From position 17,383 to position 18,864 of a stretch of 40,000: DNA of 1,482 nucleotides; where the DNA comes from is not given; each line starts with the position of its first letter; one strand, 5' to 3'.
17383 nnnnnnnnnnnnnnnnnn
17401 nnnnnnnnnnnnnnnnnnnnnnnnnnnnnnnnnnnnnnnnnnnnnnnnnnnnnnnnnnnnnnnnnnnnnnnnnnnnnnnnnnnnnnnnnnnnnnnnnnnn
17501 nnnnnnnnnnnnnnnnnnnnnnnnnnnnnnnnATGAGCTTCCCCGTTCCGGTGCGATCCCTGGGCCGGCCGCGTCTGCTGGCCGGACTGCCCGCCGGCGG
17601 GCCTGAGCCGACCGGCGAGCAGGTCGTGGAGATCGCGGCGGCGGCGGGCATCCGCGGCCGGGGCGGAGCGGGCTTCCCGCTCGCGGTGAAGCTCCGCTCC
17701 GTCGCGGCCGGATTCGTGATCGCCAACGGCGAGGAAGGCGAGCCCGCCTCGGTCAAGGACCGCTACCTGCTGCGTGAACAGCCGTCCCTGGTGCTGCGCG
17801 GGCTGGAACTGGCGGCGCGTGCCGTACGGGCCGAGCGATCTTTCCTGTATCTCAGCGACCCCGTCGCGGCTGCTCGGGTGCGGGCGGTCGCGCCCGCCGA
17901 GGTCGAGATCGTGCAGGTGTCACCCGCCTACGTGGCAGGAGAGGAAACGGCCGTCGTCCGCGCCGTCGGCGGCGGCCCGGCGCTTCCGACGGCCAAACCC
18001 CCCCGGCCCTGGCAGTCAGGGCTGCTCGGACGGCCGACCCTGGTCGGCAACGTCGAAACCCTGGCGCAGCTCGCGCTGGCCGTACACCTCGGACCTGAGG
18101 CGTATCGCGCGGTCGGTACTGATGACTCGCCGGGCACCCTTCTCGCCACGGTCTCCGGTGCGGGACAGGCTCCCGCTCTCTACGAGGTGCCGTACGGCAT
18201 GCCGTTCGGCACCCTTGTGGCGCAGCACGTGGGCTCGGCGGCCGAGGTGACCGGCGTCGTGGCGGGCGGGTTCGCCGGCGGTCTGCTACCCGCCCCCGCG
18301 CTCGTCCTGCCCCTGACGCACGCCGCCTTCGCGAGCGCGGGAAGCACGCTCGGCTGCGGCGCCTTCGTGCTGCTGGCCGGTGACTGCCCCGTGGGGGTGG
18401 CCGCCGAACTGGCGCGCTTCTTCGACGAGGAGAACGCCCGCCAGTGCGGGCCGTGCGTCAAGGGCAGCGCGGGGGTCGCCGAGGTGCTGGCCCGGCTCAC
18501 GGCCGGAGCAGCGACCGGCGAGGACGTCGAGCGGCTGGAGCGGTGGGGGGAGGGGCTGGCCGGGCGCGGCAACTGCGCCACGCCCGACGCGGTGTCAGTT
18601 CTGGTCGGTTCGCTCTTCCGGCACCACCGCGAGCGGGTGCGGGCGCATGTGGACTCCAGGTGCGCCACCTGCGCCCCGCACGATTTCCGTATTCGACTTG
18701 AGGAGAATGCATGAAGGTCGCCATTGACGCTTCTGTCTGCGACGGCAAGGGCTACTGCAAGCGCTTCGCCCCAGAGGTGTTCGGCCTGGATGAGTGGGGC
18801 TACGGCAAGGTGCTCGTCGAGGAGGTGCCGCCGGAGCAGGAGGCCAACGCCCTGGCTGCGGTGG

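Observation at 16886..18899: Heme oxygenase translationally coupled to a stand-alone NuoF-like flavoprotein and a small ferredoxin: a possible dedicated electron-supply chain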

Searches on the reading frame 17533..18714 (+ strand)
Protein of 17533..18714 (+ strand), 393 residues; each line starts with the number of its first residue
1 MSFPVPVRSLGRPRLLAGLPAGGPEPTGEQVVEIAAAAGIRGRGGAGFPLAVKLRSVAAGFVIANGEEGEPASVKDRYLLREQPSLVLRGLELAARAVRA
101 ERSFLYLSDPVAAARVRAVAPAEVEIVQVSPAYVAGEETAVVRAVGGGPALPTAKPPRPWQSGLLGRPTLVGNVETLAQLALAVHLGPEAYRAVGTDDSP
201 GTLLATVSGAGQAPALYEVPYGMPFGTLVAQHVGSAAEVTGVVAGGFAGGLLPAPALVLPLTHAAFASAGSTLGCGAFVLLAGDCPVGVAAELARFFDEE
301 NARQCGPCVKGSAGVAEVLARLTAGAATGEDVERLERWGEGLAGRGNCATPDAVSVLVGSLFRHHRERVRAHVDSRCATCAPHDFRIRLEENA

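Call 3: search_protein_families(library=pfam, proteins=[window:17533-18714:+], max_evalue=0.01)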
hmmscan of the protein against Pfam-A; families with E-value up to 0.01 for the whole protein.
window:17533-18714:+ (393 aa): 2 families
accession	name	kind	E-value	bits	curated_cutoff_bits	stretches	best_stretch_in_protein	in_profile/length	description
PF01512.22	Complex1_51K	-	9.3e-31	107.2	31.2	1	37-180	3-148/150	Nuo51 FMN-binding domain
PF10589.14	NADH_4Fe-4S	-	4.5e-17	62.1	23.5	1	289-372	2-85/85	NADH-ubiquinone oxidoreductase-F iron-sulfur binding region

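Call 4: search_protein_families(library=ncbifam, proteins=[window:17533-18714:+], max_evalue=0.01)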
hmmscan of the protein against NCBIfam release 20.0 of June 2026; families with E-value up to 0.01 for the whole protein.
window:17533-18714:+ (393 aa): 6 families
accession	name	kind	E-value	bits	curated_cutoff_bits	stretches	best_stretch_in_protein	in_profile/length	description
TIGR01959.1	nuoF_fam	equivalog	1.1e-63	215.1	558.65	1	28-373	35-410/410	NADH-quinone oxidoreductase subunit NuoF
NF010120.0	PRK13596.1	equivalog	1.8e-50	171.7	389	2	122-376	160-420/433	NADH-quinone oxidoreductase subunit NuoF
NF008436.0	PRK11278.1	equivalog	2.3e-40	138.8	749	1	29-376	49-429/448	NADH-quinone oxidoreductase subunit NuoF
TIGR04481.1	PR_assoc_PrdC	equivalog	1.3e-18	67.1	490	1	29-246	74-282/425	proline reductase-associated electron transfer protein PrdC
NF003454.1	PRK05035.1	equivalog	1.4e-14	53.5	345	1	29-250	124-335/556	electron transport complex subunit RsxC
TIGR01945.1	rnfC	subfamily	7.9e-14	51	245.95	1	29-248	122-330/435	RnfABCDGE type electron transport complex subunit C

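Call 6: find_homologous_proteins(query=window:17533-18714:+, max_evalue=1e-10)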
Query window:17533-18714:+ (393 aa): 2904 proteins with E <= 1e-10 among 8000 candidates; the best 120 are listed.
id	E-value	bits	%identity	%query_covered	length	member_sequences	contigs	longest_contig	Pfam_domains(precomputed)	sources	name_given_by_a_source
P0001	3.2e-248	841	100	100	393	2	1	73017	PF10589.15,PF01512.23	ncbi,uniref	ncbi:NADH-ubiquinone oxidoreductase-F iron-sulfur binding region domain-containing protein [Nonomura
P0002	2.4e-223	760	91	100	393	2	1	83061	PF10589.15,PF01512.23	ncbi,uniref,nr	ncbi:NADH-ubiquinone oxidoreductase-F iron-sulfur binding region domain-containing protein [Streptos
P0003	9.1e-210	715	86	100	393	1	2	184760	PF10589.15,PF01512.23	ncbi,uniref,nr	ncbi:NADH-ubiquinone oxidoreductase-F iron-sulfur binding region domain-containing protein [Nonomura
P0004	1.2e-203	695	83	100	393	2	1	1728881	PF10589.15,PF01512.23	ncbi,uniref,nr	ncbi:NADH-ubiquinone oxidoreductase-F iron-sulfur binding region domain-containing protein [Nonomura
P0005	2.6e-197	674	80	100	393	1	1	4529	PF10589.15,PF01512.23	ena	-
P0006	7.0e-197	672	79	100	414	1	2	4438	PF10589.15,PF01512.23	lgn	-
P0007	1.6e-167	576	71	100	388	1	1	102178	PF10589.15,PF01512.23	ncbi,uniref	ncbi:NADH-ubiquinone oxidoreductase-F iron-sulfur binding region domain-containing protein [Nonomura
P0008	2.0e-165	569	70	99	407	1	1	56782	PF10589.15,PF01512.23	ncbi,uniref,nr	ncbi:NADH-ubiquinone oxidoreductase-F iron-sulfur binding region domain-containing protein [Microtet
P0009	1.4e-163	563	69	100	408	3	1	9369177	PF10589.15,PF01512.23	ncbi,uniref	ncbi:NADH-ubiquinone oxidoreductase-F iron-sulfur binding region domain-containing protein [Microtet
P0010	6.0e-162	557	70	100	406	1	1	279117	PF10589.15,PF01512.23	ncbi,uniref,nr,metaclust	ncbi:NADH-ubiquinone oxidoreductase-F iron-sulfur binding region domain-containing protein [Microtet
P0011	3.4e-160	552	69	99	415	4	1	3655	PF10589.15,PF01512.23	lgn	-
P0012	1.6e-158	546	68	100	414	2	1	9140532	PF10589.15,PF01512.23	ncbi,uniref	ncbi:NADH-ubiquinone oxidoreductase-F iron-sulfur binding region domain-containing protein [Microtet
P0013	2.2e-154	533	67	99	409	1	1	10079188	PF10589.15,PF01512.23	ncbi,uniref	ncbi:NADH-ubiquinone oxidoreductase-F iron-sulfur binding region domain-containing protein [Streptos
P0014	3.2e-153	529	68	99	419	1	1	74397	PF10589.15,PF01512.23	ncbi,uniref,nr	ncbi:hypothetical protein IMZ11_25630 [Microtetraspora sp. AC03309]|uniref:NADH-ubiquinone oxidoredu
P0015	7.0e-146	505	65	100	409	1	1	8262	PF10589.15,PF01512.23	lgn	-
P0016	1.6e-145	503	65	100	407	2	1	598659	PF10589.15,PF01512.23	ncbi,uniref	ncbi:NADH-ubiquinone oxidoreductase-F iron-sulfur binding region domain-containing protein [Actinoma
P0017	4.7e-144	499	65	100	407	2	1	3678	PF10589.15,PF01512.23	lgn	-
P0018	4.1e-138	479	62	100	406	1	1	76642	PF10589.15,PF01512.23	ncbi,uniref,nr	ncbi:NADH-ubiquinone oxidoreductase-F iron-sulfur binding region domain-containing protein [Actinoma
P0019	2.5e-137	476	60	99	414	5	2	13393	PF10589.15,PF01512.23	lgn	-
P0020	3.3e-135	469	62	99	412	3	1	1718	PF10589.15,PF01512.23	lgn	-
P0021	1.2e-105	372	51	94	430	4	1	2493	PF10589.15,PF01512.23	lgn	-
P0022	7.1e-104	366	53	90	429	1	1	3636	PF10589.15,PF01512.23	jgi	jgi:NADH:ubiquinone oxidoreductase subunit F (NADH-binding)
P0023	2.8e-103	364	53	89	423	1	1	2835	PF10589.15,PF01512.23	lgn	-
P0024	5.8e-103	363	47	96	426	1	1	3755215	PF10589.15,PF01512.23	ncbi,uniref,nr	ncbi:NADH-ubiquinone oxidoreductase-F iron-sulfur binding region domain-containing protein [Mycobact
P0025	6.5e-103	363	50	87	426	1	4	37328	PF10589.15,PF01512.23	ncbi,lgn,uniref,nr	ncbi:NADH-ubiquinone oxidoreductase-F iron-sulfur binding region domain-containing protein [Mycobact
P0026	8.9e-103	363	50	94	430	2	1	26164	PF10589.15,PF01512.23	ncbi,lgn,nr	ncbi:MAG: hypothetical protein QOD90_4284 [Mycobacterium sp.]|nr:hypothetical protein [Mycobacterium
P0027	9.4e-103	363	51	91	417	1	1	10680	PF10589.15,PF01512.23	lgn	-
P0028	1.4e-102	362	52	90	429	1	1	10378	PF10589.15,PF01512.23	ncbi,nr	ncbi:MAG: Respiratory-chain dehydrogenase domain, 51 kDa subunit [Mycobacterium sp.]|nr:Respiratory-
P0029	1.5e-102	362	52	90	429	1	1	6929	PF10589.15,PF01512.23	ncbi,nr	ncbi:MAG: Respiratory-chain dehydrogenase domain, 51 kDa subunit [Mycobacterium sp.]|nr:Respiratory-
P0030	1.5e-102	362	52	90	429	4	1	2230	PF10589.15,PF01512.23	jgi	jgi:NADH:ubiquinone oxidoreductase subunit F (NADH-binding)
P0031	2.8e-102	361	52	90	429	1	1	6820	PF10589.15,PF01512.23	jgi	jgi:NADH:ubiquinone oxidoreductase subunit F (NADH-binding)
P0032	4.3e-102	360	52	93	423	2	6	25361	PF10589.15,PF01512.23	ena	-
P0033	4.9e-102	360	52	92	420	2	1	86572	PF10589.15,PF01512.23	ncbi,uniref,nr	ncbi:NADH-ubiquinone oxidoreductase-F iron-sulfur binding region domain-containing protein [Mycobact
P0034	6.0e-102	360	48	96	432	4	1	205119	PF10589.15,PF01512.23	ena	-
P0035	8.0e-102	360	52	91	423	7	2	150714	PF10589.15,PF01512.23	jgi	-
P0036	8.3e-102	359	52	90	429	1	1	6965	PF10589.15,PF01512.23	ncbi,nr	ncbi:MAG: hypothetical protein QOH82_770 [Mycobacterium sp.]|nr:hypothetical protein [Mycobacterium 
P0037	9.3e-102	359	49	94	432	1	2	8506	PF10589.15,PF01512.23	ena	-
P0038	1.3e-101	359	49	91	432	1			PF10589.15,PF01512.23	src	-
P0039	1.5e-101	359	52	93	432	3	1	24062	PF10589.15,PF01512.23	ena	-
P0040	2.0e-101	358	52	91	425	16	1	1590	PF10589.15,PF01512.23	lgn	-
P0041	2.2e-101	358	52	90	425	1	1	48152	PF10589.15,PF01512.23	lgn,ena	-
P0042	2.5e-101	358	49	91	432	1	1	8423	PF10589.15,PF01512.23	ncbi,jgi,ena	-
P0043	2.6e-101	358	53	87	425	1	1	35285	PF10589.15,PF01512.23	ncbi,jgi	jgi:NADH:ubiquinone oxidoreductase subunit F (NADH-binding)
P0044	2.7e-101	358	50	91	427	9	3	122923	PF10589.15,PF01512.23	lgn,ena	-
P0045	3.7e-101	357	51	90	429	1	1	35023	PF10589.15,PF01512.23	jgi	jgi:NADH:ubiquinone oxidoreductase subunit F (NADH-binding)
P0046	4.6e-101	357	49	91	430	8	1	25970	PF10589.15,PF01512.23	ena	-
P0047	4.7e-101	357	48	96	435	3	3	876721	PF10589.15,PF01512.23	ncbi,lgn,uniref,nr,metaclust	ncbi:respiratory-chain NADH dehydrogenase 51 kd subunit family protein [Mycobacterium bohemicum DSM 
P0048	8.8e-101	356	48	94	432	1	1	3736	PF10589.15,PF01512.23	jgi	jgi:NADH:ubiquinone oxidoreductase subunit F (NADH-binding)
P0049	1.0e-100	356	52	87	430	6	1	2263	PF10589.15,PF01512.23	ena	-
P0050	1.6e-100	355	49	95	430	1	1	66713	PF10589.15,PF01512.23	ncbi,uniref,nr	ncbi:NADH-ubiquinone oxidoreductase-F iron-sulfur binding region domain-containing protein [Mycolici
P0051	1.7e-100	355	49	95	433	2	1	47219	PF10589.15,PF01512.23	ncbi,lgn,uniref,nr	ncbi:NADH-ubiquinone oxidoreductase-F iron-sulfur binding region domain-containing protein [Mycobact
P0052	1.7e-100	355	48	92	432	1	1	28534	PF10589.15,PF01512.23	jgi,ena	jgi:NADH:ubiquinone oxidoreductase subunit F (NADH-binding)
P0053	1.8e-100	355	51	90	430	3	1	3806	PF10589.15,PF01512.23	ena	-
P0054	2.7e-100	354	50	89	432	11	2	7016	PF10589.15,PF01512.23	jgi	jgi:NADH:ubiquinone oxidoreductase subunit F (NADH-binding)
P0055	2.8e-100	354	50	89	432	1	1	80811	PF10589.15,PF01512.23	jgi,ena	-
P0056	3.1e-100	354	52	89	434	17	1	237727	PF10589.15,PF01512.23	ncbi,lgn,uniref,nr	ncbi:hypothetical protein B8W69_04810 [Mycobacterium vulneris]|uniref:NADH-ubiquinone oxidoreductase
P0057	3.1e-100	354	50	91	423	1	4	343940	PF10589.15,PF01512.23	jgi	jgi:NADH:ubiquinone oxidoreductase subunit F (NADH-binding)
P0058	3.4e-100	354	53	90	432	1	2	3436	PF10589.15,PF01512.23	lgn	-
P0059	5.0e-100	354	51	95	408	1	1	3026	PF10589.15,PF01512.23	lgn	-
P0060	5.3e-100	354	50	93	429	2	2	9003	PF10589.15,PF01512.23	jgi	jgi:NADH:ubiquinone oxidoreductase subunit F (NADH-binding)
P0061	5.4e-100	353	49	89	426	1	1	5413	PF10589.15,PF01512.23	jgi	jgi:NADH:ubiquinone oxidoreductase subunit F (NADH-binding)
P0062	5.6e-100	353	50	91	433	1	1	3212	PF10589.15,PF01512.23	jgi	jgi:NADH:ubiquinone oxidoreductase subunit F (NADH-binding)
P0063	5.7e-100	353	52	92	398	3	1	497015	PF10589.15,PF01512.23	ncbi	ncbi:NADH-ubiquinone oxidoreductase-F iron-sulfur binding region domain-containing protein [Cryptosp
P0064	5.7e-100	353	51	92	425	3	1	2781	PF10589.15,PF01512.23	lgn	-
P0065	6.5e-100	353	53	87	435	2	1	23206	PF10589.15,PF01512.23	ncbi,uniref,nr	ncbi:NADH-ubiquinone oxidoreductase-F iron-sulfur binding region domain-containing protein [Mycolici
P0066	7.0e-100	353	49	93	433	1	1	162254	PF10589.15,PF01512.23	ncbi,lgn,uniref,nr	ncbi:NADH-ubiquinone oxidoreductase-F iron-sulfur binding region domain-containing protein [Mycobact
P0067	7.0e-100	353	51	89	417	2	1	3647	PF10589.15,PF01512.23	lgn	-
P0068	7.3e-100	353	48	96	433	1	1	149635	PF10589.15,PF01512.23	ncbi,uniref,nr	ncbi:NADH dehydrogenase [Mycobacterium sp. IS-2888]|uniref:NADH-ubiquinone oxidoreductase-F iron-sul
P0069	7.5e-100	353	47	97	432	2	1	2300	PF10589.15,PF01512.23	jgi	jgi:NADH:ubiquinone oxidoreductase subunit F (NADH-binding)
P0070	9.1e-100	353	52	89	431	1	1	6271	PF10589.15,PF01512.23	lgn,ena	-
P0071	9.3e-100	353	50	97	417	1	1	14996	PF10589.15,PF01512.23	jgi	jgi:NADH:ubiquinone oxidoreductase subunit F (NADH-binding)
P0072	9.4e-100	353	50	89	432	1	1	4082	PF10589.15,PF01512.23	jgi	jgi:NADH:ubiquinone oxidoreductase subunit F (NADH-binding)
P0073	1.3e-99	352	51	89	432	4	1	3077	PF10589.15,PF01512.23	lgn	-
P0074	1.4e-99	352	51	89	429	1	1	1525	PF10589.15,PF01512.23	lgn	-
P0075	1.4e-99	352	51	89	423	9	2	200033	PF10589.15,PF01512.23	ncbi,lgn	-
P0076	1.4e-99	352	52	89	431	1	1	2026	PF10589.15,PF01512.23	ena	-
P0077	1.7e-99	352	50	94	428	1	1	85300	PF10589.15,PF01512.23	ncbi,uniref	ncbi:NADH-ubiquinone oxidoreductase-F iron-sulfur binding region domain-containing protein [Mycolici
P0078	1.7e-99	352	50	89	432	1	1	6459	PF10589.15,PF01512.23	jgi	jgi:NADH:ubiquinone oxidoreductase subunit F (NADH-binding)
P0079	2.1e-99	352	53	87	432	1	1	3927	PF10589.15,PF01512.23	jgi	jgi:NADH:ubiquinone oxidoreductase subunit F (NADH-binding)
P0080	2.3e-99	351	48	93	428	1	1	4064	PF10589.15,PF01512.23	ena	-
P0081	2.3e-99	351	51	91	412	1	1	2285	PF10589.15,PF01512.23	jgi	jgi:NADH:ubiquinone oxidoreductase subunit F (NADH-binding)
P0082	2.5e-99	351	50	89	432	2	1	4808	PF10589.15,PF01512.23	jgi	jgi:NADH:ubiquinone oxidoreductase subunit F (NADH-binding)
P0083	2.5e-99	351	50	91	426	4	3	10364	PF10589.15,PF01512.23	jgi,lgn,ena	-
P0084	2.8e-99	351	50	94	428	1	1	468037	PF10589.15,PF01512.23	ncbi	-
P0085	2.9e-99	351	49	89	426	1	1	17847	PF10589.15,PF01512.23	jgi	jgi:NADH:ubiquinone oxidoreductase subunit F (NADH-binding)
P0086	3.0e-99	351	53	88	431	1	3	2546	PF10589.15,PF01512.23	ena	-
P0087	3.5e-99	351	51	89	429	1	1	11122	PF10589.15,PF01512.23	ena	-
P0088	3.5e-99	351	50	94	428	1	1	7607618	PF10589.15,PF01512.23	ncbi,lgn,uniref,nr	ncbi:NADH-ubiquinone oxidoreductase-F iron-sulfur binding region domain-containing protein [Mycolici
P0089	3.5e-99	351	50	91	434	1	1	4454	PF10589.15,PF01512.23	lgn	-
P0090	3.9e-99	351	50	91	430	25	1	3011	PF10589.15,PF01512.23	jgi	-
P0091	3.9e-99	351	49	92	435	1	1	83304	PF10589.15,PF01512.23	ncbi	ncbi:NADH-ubiquinone oxidoreductase-F iron-sulfur binding region domain-containing protein [Mycolici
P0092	4.0e-99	351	49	93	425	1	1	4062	PF10589.15,PF01512.23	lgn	-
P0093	4.2e-99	351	50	89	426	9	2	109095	PF10589.15,PF01512.23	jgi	jgi:NADH:ubiquinone oxidoreductase subunit F (NADH-binding)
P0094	4.8e-99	350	49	91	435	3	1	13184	PF10589.15,PF01512.23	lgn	-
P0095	4.8e-99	350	52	87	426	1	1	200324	PF10589.15,PF01512.23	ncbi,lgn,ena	-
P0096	4.8e-99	350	51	89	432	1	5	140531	PF10589.15,PF01512.23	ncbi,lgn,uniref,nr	ncbi:NADH-ubiquinone oxidoreductase-F iron-sulfur binding region domain-containing protein [Mycobact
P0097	5.3e-99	350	50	94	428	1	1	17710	PF10589.15,PF01512.23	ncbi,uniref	ncbi:NADH-ubiquinone oxidoreductase-F iron-sulfur binding region domain-containing protein [Mycolici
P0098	5.5e-99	350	49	92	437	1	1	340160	PF10589.15,PF01512.23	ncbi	-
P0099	5.6e-99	350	48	92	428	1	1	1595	PF10589.15,PF01512.23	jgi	-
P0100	5.7e-99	350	51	89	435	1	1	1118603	PF10589.15,PF01512.23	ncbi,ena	-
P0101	6.4e-99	350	48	96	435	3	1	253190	PF10589.15,PF01512.23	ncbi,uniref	ncbi:NADH-ubiquinone oxidoreductase-F iron-sulfur binding region domain-containing protein [Mycobact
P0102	6.4e-99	350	50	94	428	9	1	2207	PF10589.15,PF01512.23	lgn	-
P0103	6.5e-99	350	51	91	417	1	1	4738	PF10589.15,PF01512.23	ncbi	-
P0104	6.8e-99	350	51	91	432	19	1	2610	PF10589.15,PF01512.23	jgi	-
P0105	7.0e-99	350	50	91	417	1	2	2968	PF10589.15,PF01512.23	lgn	-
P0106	7.5e-99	350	48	95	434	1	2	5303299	PF10589.15,PF01512.23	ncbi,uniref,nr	ncbi:NADH-ubiquinone oxidoreductase-F iron-sulfur binding region domain-containing protein [Mycobact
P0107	8.5e-99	350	51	91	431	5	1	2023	PF10589.15,PF01512.23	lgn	-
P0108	9.2e-99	349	50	89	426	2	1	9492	PF10589.15,PF01512.23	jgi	jgi:NADH:ubiquinone oxidoreductase subunit F (NADH-binding)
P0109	9.4e-99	349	49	86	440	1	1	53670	PF10589.15,PF01512.23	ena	-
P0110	9.4e-99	349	52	87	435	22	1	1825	PF10589.15,PF01512.23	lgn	-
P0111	9.5e-99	349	48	95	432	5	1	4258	PF10589.15,PF01512.23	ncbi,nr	ncbi:MAG: hypothetical protein QOC58_2801 [Mycobacterium sp.]|nr:hypothetical protein [Mycobacterium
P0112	1.1e-98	349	50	91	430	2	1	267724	PF10589.15,PF01512.23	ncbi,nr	ncbi:NADH-ubiquinone oxidoreductase-F iron-sulfur binding region domain-containing protein [[Mycobac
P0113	1.1e-98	349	48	98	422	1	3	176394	PF10589.15,PF01512.23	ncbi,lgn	ncbi:NADH-ubiquinone oxidoreductase-F iron-sulfur binding region domain-containing protein [Mycobact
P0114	1.2e-98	349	52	88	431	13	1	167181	PF10589.15,PF01512.23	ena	-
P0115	1.2e-98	349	50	91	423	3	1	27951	PF10589.15,PF01512.23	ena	-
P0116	1.3e-98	349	49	91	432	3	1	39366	PF10589.15,PF01512.23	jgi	-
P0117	1.3e-98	349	50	96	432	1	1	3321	PF10589.15,PF01512.23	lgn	-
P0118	1.4e-98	349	49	92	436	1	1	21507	PF10589.15,PF01512.23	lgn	-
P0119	1.5e-98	349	49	94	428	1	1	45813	PF10589.15,PF01512.23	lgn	-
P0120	1.5e-98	349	49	89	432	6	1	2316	PF10589.15,PF01512.23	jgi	jgi:NADH:ubiquinone oxidoreductase subunit F (NADH-binding)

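Call 7: find_related_loci(query=window:17533-18714:+, collection=genome_contigs, flank=6000)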
Query window:17533-18714:+ (393 aa) in genome_contigs; peptide patterns used: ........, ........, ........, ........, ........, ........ (x = any residue, [..] = any of these).
321 stretches matched a pattern; 5 encode a relative of the query (tblastn E <= 1e-3); 5 distinct loci.
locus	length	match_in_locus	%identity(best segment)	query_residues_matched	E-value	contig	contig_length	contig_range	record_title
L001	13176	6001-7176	86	1-392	0e+0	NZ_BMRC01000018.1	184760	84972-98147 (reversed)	Nonomuraea spiralis strain JCM 3286 sequence018, whole genome shotgun sequence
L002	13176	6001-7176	83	1-392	0e+0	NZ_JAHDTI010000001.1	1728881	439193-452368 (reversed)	Nonomuraea sediminis strain H16431 Scaffold1_1, whole genome shotgun sequence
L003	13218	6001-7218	70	1-391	7e-162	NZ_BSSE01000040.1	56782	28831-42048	Microtetraspora sp. NBRC 16547 sequence040, whole genome shotgun sequence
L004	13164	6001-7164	71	1-392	4e-155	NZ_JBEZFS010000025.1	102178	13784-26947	Nonomuraea sp. NPDC048916 NPDC048916_X1_X21.ctg-0025, whole genome shotgun sequence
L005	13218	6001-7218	70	1-392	3e-144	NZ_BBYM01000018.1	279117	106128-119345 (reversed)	Microtetraspora niveoalba strain NBRC 15239, whole genome shotgun sequence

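Call 9: find_encoding_contigs(protein=P0016, flank=6000, max_places=2)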
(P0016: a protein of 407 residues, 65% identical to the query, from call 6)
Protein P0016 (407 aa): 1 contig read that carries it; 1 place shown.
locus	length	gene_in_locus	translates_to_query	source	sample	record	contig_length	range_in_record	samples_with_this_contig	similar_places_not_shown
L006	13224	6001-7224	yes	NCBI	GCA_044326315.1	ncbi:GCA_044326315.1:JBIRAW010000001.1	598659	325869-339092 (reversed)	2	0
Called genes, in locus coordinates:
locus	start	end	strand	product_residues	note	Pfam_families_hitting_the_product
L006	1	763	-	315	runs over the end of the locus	PF00005:ABC_tran, PF08352:oligo_HPY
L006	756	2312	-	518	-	PF00496:SBP_bac_5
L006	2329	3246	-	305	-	PF00528:BPD_transp_1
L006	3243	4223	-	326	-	PF00528:BPD_transp_1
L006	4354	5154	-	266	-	PF08894:DUF1838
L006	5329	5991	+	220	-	PF01126:Heme_oxygenase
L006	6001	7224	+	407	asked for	PF01512:Complex1_51K, PF10589:NADH_4Fe-4S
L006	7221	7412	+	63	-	PF13459:Fer4_15, PF13370:Fer4_13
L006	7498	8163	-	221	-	PF01126:Heme_oxygenase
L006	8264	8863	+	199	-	PF00440:TetR_N, PF17932:TetR_C_24, PF17935:TetR_C_27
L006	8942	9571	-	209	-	PF00960:Neocarzinostat (weak)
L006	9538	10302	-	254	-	-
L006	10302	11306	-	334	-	-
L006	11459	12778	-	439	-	PF13731:WxL (faint)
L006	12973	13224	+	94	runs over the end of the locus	-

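Call 10: find_encoding_contigs(protein=P0088, flank=6000, max_places=2)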
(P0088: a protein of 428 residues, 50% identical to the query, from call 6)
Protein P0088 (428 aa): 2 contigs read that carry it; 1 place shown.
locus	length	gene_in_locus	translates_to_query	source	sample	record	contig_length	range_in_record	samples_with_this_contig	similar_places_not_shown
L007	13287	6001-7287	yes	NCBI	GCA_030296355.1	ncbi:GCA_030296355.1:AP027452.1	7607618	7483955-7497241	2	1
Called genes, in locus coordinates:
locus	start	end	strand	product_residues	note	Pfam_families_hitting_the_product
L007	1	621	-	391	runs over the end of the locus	PF02771:Acyl-CoA_dh_N, PF02770:Acyl-CoA_dh_M, PF00441:Acyl-CoA_dh_1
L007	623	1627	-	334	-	PF00441:Acyl-CoA_dh_1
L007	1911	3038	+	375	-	PF04909:Amidohydro_2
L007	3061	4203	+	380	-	PF04909:Amidohydro_2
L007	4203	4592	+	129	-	PF00355:Rieske, PF13806:Rieske_2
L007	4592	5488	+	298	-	PF00561:Abhydrolase_1 (weak), PF12697:Abhydrolase_6 (weak)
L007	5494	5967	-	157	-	-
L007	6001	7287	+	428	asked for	PF01512:Complex1_51K, PF10589:NADH_4Fe-4S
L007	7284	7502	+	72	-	PF13459:Fer4_15, PF13370:Fer4_13 (weak)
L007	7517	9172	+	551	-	PF12172:zf-ChsH2, PF01796:OB_ChsH2_C, PF22691:Thiolase_C_1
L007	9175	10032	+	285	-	PF06342:DUF1057 (faint), PF12146:Hydrolase_4, PF00561:Abhydrolase_1, PF12697:Abhydrolase_6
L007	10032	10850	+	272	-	PF03446:NAD_binding_2, PF03807:F420_oxidored (weak), PF14833:NAD_binding_11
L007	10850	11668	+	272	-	PF02826:2-Hacid_dh_C, PF03446:NAD_binding_2, PF03807:F420_oxidored, PF14833:NAD_binding_11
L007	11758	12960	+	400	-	PF00067:p450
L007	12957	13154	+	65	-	PF06902:Fer4_19 (weak), PF13459:Fer4_15, PF13370:Fer4_13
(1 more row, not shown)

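Call 11: find_encoding_contigs(protein=P0063, flank=6000, max_places=2)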
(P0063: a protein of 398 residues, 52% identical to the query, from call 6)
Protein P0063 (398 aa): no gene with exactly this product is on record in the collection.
